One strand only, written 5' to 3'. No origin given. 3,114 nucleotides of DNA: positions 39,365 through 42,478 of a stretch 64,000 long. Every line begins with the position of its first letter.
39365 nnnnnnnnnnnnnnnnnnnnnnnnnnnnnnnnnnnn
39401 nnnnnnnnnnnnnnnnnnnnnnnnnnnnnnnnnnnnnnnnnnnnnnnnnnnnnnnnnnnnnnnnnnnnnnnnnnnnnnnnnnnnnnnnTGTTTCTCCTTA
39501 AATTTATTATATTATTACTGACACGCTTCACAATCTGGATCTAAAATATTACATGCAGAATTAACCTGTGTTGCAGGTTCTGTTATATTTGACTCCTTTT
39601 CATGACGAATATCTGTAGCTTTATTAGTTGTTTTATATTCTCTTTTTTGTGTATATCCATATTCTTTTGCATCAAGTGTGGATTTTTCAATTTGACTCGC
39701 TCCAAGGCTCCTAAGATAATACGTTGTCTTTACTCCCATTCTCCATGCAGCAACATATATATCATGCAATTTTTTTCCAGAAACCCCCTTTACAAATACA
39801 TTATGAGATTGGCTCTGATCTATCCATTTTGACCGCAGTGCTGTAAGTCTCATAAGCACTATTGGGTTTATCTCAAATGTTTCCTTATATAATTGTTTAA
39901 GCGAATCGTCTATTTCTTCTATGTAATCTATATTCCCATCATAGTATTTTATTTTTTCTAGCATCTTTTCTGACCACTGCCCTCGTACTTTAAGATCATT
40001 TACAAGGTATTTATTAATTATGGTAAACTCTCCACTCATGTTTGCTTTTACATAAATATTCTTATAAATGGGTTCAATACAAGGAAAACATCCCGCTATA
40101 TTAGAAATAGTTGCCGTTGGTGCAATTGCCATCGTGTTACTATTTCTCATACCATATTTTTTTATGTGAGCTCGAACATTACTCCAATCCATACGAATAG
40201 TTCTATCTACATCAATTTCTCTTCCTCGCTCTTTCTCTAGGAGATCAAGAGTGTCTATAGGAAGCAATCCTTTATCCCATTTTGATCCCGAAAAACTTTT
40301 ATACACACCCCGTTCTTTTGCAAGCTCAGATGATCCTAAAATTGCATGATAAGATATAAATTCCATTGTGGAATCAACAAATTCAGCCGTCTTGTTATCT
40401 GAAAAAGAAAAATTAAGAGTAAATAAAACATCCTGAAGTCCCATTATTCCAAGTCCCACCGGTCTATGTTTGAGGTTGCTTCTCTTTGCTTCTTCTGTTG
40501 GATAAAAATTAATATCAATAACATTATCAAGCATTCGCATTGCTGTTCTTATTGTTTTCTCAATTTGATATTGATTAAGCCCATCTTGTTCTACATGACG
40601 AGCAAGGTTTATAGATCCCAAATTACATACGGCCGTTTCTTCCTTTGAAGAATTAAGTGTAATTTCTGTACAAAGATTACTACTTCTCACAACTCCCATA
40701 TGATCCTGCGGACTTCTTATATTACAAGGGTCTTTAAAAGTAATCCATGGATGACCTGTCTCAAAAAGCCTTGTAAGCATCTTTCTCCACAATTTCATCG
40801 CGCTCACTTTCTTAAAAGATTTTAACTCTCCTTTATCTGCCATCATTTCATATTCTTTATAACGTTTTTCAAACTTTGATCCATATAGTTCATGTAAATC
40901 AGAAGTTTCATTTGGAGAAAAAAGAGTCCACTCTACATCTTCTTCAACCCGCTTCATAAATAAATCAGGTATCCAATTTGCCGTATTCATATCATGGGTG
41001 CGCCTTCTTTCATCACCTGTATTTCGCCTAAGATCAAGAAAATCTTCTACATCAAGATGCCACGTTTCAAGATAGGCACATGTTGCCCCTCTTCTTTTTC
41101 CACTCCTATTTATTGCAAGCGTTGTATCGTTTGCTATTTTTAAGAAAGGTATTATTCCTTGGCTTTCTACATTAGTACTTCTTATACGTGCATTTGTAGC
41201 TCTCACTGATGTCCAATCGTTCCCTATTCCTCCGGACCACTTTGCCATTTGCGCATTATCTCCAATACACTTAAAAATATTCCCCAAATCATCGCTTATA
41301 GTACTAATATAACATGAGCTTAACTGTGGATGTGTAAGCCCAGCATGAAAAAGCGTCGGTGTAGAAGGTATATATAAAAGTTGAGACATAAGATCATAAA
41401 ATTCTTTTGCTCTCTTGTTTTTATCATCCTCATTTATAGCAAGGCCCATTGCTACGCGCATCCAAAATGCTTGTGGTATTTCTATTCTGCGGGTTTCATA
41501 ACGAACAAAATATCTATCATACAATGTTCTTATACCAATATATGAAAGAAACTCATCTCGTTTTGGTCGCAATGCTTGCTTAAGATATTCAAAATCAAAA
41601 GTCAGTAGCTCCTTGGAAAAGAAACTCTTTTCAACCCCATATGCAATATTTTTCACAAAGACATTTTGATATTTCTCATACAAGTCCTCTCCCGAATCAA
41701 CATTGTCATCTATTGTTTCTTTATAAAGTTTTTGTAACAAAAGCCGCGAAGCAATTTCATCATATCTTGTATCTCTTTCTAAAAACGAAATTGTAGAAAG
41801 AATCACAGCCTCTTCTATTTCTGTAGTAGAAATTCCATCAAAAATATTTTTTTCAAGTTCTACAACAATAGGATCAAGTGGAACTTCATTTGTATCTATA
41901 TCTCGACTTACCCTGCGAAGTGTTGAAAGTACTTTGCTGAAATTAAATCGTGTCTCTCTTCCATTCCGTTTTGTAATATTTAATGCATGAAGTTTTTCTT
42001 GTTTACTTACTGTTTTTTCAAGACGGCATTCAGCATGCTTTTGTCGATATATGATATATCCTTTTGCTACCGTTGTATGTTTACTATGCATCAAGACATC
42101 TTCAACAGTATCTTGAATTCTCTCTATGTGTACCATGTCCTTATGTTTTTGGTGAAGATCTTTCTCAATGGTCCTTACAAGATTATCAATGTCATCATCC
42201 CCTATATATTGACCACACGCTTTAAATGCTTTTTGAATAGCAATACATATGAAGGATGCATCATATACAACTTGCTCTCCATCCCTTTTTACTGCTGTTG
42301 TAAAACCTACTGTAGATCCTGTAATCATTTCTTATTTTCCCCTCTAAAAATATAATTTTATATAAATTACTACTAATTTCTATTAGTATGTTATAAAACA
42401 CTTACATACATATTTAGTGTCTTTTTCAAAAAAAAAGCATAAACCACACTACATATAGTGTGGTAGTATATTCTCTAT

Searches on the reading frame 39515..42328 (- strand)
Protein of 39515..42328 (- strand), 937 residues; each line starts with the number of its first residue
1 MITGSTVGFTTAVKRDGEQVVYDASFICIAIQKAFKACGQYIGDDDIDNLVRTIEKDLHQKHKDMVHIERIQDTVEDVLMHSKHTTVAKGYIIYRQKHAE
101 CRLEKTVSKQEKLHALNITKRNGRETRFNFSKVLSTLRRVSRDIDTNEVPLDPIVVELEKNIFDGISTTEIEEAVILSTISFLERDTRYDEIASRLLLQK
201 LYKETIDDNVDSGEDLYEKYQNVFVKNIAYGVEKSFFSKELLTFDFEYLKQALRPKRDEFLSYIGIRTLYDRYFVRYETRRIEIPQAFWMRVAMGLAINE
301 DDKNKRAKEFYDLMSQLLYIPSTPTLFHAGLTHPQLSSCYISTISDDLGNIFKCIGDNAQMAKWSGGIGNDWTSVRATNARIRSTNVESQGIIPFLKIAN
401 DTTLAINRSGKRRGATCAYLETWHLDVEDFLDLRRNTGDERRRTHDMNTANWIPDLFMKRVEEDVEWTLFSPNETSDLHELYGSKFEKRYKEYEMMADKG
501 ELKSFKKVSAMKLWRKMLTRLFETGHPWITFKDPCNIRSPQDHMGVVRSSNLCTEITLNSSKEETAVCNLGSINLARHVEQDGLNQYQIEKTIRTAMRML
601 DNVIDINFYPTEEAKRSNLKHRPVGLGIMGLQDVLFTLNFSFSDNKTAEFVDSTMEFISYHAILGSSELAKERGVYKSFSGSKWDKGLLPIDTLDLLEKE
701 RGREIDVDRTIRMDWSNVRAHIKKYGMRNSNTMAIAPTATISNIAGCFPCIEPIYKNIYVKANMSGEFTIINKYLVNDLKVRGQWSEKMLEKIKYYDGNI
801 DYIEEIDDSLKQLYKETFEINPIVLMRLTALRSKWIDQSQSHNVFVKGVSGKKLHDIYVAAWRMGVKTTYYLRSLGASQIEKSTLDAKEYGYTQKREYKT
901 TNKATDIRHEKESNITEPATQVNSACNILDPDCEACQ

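Call 5: search_protein_families(library=ncbifam, proteins=[window:39515-42328:-])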
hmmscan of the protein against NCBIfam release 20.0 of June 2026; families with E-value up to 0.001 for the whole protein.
window:39515-42328:- (937 aa): 25 families
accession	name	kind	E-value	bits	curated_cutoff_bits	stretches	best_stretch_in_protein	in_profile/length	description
NF005544.0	PRK07207.1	equivalog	0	1266.5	965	1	11-937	35-965/965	ribonucleoside-diphosphate reductase subunit alpha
NF009029.0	PRK12365.1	equivalog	0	1056.1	1350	1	11-937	119-1046/1046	ribonucleoside-diphosphate reductase subunit alpha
NF005101.0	PRK06539.1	equivalog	2.3e-238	793.3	988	1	115-908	2-797/822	ribonucleoside-diphosphate reductase subunit alpha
TIGR02506.1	NrdE_NrdA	equivalog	6.1e-212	705.4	341.05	1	263-874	1-615/616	ribonucleoside-diphosphate reductase subunit alpha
NF006279.0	PRK08447.1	equivalog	4.4e-192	640.5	1082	3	116-561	2-434/789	ribonucleoside-diphosphate reductase subunit alpha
NF009028.0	PRK12364.1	equivalog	2.3e-145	485.7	1377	3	13-564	4-544/842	ribonucleoside-diphosphate reductase subunit alpha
NF006665.0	PRK09209.1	equivalog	1.4e-138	463.3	1057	2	110-762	4-665/761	ribonucleoside-diphosphate reductase subunit alpha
NF005483.0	PRK07088.1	equivalog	2.2e-136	456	1214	3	151-564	34-469/764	ribonucleoside-diphosphate reductase subunit alpha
NF006577.0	PRK09102.1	equivalog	2e-114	383.1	620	3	253-479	17-233/604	ribonucleoside-diphosphate reductase subunit alpha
TIGR02504.1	NrdJ_Z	equivalog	1.3e-110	370.8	399.95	1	267-868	3-592/606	adenosylcobalamin-dependent ribonucleoside-diphosphate reductase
NF006417.0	PRK08665.1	equivalog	1.6e-101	340.8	961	1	265-910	16-601/759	vitamin B12-dependent ribonucleotide reductase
NF005010.0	PRK06406.1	subfamily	9.2e-99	331.7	1125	3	297-687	210-566/771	vitamin B12-dependent ribonucleotide reductase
NF006578.0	PRK09103.1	equivalog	2.7e-87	293.6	813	1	115-804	4-683/761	class 1a ribonucleoside-diphosphate reductase subunit alpha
TIGR04170.1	RNR_1b_NrdE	exception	3.4e-76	257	750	2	226-761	47-596/698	class 1b ribonucleoside-diphosphate reductase subunit alpha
NF006207.0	PRK08332.1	equivalog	6.4e-65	219.2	2400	3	563-875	1248-1555/1684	vitamin B12-dependent ribonucleotide reductase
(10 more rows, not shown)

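Call 12: search_protein_families(library=pfam, proteins=[window:39515-42328:-])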
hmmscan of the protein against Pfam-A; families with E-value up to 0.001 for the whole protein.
window:39515-42328:- (937 aa): 3 families
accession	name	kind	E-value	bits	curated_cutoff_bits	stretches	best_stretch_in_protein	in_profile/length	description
PF02867.20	Ribonuc_red_lgC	-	2.9e-186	620.6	23.9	1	337-872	1-523/523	Ribonucleotide reductase, barrel domain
PF03477.21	ATP-cone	-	8.3e-29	100.4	25.8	2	13-99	4-87/88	ATP cone domain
PF00317.26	Ribonuc_red_lgN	-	1.4e-24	86.3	28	1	260-333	2-76/77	Ribonucleotide reductase, all-alpha domain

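Call 39: search_solved_structures(query=window:39515-42328:-, max_evalue=1e-30, show_alignments=1)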
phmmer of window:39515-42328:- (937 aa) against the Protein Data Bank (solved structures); distinct sequences matched with E-value up to 1e-30: 31.
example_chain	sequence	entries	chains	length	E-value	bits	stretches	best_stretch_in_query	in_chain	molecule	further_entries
5im3_A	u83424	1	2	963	4.4e-287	958.1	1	8-937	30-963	Ribonucleoside-diphosphate reductase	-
5d1y_A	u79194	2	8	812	6.3e-151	507.5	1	116-890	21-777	Ribonucleoside-diphosphate reductase large subunit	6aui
3hnc_A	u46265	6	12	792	1.5e-150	506.3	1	117-890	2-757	Ribonucleoside-diphosphate reductase large subunit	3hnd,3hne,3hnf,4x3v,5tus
1zyz_A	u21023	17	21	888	5.1e-146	491.3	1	118-888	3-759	Ribonucleoside-diphosphate reductase large chain 1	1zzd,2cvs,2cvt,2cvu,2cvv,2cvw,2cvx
3tb9_A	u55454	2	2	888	9.4e-146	490.4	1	118-888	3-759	Ribonucleoside-diphosphate reductase large chain 1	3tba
3s8a_A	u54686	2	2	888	2.9e-145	488.8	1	118-888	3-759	Ribonucleoside-diphosphate reductase large chain 1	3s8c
2wgh_A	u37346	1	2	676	7.4e-141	474.2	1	192-874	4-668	RIBONUCLEOSIDE-DIPHOSPHATE REDUCTASE LARGE SUBUNIT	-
6l3r_A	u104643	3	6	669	1.2e-140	473.5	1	192-874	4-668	Ribonucleoside-diphosphate reductase large subunit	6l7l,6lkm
7agj_A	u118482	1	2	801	1.4e-132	446.8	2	117-477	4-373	Ribonucleoside-diphosphate reductase subunit alpha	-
8vhp_A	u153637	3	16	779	2.7e-66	227.5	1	115-767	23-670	Ribonucleoside-diphosphate reductase 1 subunit alpha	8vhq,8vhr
8vhu_A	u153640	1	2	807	6e-66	226.4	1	115-767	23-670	Fusion protein of Ribonucleoside-diphosphate reductase 1 subunits alpha and beta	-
4r1r_A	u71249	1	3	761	7.4e-66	226.1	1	116-766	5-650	RIBONUCLEOTIDE REDUCTASE R1 PROTEIN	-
2r1r_A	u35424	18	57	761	7.4e-66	226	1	116-766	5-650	RIBONUCLEOTIDE REDUCTASE R1 PROTEIN | RIBONUCLEOSIDE-DIPHOSPHATE REDUCTASE 1 SUBUNIT ALPHA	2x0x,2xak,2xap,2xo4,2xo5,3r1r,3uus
2xaw_A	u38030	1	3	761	1.7e-65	224.8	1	116-767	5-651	RIBONUCLEOSIDE-DIPHOSPHATE REDUCTASE 1 SUBUNIT ALPHA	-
1r1r_A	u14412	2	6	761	1.8e-65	224.8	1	116-767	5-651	RIBONUCLEOTIDE REDUCTASE R1 PROTEIN | RIBONUCLEOSIDE-DIPHOSPHATE REDUCTASE 1 SUBUNIT ALPHA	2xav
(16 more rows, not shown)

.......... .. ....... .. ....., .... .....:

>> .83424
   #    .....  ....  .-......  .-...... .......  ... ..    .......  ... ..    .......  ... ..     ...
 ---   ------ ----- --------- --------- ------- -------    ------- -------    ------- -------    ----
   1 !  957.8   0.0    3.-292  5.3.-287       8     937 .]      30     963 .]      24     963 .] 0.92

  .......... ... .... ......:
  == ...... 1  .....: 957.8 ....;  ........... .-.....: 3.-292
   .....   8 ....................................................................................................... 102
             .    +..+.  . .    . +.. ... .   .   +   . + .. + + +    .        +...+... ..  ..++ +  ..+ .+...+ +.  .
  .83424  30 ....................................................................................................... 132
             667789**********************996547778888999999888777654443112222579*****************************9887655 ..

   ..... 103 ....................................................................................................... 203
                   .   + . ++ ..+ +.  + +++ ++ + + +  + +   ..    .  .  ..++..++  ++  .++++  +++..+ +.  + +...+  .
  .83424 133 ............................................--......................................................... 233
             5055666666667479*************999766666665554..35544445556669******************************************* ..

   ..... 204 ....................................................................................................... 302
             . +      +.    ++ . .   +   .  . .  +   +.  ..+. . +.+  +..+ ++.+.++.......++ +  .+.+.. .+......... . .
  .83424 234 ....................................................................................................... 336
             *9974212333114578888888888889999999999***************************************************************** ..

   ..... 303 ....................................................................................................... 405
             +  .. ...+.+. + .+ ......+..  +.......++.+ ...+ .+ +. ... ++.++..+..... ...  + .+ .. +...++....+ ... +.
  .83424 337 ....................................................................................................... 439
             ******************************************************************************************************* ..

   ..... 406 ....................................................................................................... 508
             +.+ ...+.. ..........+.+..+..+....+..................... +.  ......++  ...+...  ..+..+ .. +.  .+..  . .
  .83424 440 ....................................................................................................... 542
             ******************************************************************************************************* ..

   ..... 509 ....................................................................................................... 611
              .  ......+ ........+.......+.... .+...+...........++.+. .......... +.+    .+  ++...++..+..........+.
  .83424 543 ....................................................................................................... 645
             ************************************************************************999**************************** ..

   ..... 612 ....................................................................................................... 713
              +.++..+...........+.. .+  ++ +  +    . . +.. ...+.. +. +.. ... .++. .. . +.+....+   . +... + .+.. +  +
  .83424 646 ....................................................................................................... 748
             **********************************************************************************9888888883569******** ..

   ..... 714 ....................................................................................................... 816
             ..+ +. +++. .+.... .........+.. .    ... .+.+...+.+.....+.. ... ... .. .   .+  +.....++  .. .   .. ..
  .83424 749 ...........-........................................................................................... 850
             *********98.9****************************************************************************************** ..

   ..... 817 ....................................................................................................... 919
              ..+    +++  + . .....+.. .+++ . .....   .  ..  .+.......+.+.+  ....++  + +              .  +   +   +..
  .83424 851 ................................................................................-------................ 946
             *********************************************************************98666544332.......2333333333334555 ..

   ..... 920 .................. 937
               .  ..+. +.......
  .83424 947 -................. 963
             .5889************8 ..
